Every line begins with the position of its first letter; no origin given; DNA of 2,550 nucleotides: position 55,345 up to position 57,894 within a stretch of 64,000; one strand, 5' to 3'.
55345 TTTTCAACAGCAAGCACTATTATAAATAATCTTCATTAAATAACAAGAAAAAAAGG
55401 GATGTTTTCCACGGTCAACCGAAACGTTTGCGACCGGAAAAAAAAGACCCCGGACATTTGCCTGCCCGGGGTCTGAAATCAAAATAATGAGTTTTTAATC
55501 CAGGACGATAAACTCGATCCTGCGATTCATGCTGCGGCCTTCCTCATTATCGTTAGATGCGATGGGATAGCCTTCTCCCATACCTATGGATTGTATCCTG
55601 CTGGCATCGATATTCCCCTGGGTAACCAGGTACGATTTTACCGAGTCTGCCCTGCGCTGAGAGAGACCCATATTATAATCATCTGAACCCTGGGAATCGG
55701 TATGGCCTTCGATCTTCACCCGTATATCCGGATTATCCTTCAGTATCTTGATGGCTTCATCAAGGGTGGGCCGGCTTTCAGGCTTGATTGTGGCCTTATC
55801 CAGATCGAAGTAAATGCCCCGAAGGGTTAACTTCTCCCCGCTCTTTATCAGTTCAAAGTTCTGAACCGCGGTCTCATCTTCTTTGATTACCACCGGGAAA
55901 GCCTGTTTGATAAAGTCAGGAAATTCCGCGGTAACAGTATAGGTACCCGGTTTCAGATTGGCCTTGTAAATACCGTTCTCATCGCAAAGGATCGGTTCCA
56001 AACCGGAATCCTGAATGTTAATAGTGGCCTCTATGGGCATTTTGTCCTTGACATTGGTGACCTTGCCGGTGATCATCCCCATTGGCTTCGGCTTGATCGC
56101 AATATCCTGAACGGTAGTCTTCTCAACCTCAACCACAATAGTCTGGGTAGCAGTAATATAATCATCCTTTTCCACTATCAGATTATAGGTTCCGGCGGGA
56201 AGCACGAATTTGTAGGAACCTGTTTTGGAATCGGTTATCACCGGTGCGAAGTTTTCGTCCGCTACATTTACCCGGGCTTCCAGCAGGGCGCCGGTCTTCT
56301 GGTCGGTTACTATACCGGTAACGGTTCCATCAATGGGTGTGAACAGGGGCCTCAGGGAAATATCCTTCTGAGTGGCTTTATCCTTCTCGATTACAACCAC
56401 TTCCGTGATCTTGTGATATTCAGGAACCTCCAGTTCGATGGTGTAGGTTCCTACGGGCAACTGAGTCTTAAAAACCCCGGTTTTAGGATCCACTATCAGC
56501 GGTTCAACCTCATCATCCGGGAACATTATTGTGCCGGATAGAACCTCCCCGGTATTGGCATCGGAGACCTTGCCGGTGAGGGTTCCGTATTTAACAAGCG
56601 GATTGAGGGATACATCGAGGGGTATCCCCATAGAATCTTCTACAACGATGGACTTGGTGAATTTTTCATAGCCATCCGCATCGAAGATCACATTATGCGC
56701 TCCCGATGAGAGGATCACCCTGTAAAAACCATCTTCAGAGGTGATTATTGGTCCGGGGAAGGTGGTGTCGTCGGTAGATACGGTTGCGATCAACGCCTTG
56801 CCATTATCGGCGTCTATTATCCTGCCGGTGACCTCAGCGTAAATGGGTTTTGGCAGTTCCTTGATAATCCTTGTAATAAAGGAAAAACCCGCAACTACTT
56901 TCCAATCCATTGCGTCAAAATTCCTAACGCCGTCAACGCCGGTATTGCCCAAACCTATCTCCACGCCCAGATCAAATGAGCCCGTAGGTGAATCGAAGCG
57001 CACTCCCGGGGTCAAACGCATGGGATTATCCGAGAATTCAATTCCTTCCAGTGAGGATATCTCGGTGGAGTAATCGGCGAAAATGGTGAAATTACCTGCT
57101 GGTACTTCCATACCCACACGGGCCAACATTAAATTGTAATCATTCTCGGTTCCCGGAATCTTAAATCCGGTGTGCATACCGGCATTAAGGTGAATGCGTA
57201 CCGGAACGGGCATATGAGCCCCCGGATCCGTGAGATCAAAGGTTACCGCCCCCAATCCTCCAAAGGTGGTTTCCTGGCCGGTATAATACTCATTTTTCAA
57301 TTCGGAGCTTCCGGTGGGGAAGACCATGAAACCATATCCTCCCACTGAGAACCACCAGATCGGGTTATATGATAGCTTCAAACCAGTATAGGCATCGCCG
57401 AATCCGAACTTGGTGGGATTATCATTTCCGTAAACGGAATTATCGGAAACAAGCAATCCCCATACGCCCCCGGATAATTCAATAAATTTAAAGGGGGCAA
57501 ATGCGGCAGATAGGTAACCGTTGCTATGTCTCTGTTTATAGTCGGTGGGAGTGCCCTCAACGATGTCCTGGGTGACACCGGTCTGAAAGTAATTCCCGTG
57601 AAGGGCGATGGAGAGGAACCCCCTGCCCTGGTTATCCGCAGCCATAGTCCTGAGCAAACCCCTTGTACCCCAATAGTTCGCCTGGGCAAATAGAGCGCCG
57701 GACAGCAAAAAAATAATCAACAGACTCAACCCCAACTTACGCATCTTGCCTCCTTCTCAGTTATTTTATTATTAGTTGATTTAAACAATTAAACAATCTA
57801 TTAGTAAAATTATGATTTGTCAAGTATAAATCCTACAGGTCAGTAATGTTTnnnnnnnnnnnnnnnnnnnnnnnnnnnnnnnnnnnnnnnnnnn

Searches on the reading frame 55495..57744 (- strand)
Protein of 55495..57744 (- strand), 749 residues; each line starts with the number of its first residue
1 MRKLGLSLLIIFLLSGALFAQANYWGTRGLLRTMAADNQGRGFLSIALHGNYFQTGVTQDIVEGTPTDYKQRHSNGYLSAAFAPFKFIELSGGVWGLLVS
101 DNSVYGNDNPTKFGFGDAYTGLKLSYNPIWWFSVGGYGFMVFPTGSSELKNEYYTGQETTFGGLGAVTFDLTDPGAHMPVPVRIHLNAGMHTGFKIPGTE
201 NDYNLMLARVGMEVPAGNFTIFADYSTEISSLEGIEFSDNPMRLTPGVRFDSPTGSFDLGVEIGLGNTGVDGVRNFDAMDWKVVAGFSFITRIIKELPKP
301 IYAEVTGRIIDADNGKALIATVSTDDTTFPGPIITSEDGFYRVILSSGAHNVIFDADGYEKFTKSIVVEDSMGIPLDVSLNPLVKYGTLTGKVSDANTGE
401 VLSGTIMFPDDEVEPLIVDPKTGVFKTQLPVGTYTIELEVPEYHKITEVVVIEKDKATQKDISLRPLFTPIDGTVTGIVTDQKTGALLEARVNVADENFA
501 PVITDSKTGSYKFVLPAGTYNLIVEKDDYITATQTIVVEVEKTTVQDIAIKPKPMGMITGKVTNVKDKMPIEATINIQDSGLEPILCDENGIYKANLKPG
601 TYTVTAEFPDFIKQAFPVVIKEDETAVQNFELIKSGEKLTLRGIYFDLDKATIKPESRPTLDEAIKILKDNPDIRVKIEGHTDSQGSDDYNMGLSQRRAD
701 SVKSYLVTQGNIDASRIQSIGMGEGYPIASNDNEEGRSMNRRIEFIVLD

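Call 28: search_protein_families(library=pfam, proteins=[window:55495-57744:-])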
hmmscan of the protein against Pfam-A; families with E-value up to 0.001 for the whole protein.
window:55495-57744:- (749 aa): 9 families
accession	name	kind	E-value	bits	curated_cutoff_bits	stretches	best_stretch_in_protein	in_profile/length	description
PF13620.12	CarboxypepD_reg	-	1.3e-33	115.6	32.3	4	474-550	1-81/82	Carboxypeptidase regulatory-like domain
PF00691.25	OmpA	-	6.3e-25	87.8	27.2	1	645-741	1-98/98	OmpA family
PF13715.12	CarbopepD_reg_2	-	2.2e-20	72.9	32.2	1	558-634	1-78/88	CarboxypepD_reg-like domain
PF08308.17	PEGA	-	1.5e-11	44.5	20.8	0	423-466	26-69/71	PEGA domain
PF20608.4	Phage_tube_C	-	8.4e-06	26.5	24.1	0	345-371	55-81/82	Phage tail tube protein C-terminal domain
PF05359.17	DUF748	-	8.5e-06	24.5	50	0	638-685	875-922/1037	Domain of Unknown Function (DUF748)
PF23194.1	NOMO_5th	-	1.3e-05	25.9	27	0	410-446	28-64/89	NOMO fifth transthyretin-like domain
PF17210.9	SdrD_B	-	0.00012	22.7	29.7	0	497-535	37-75/112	SdrD B-like domain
PF23374.1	Fn3_arc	-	0.0009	19.7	28.9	0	478-528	26-73/78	Archaeal fibronectin-III type-like domain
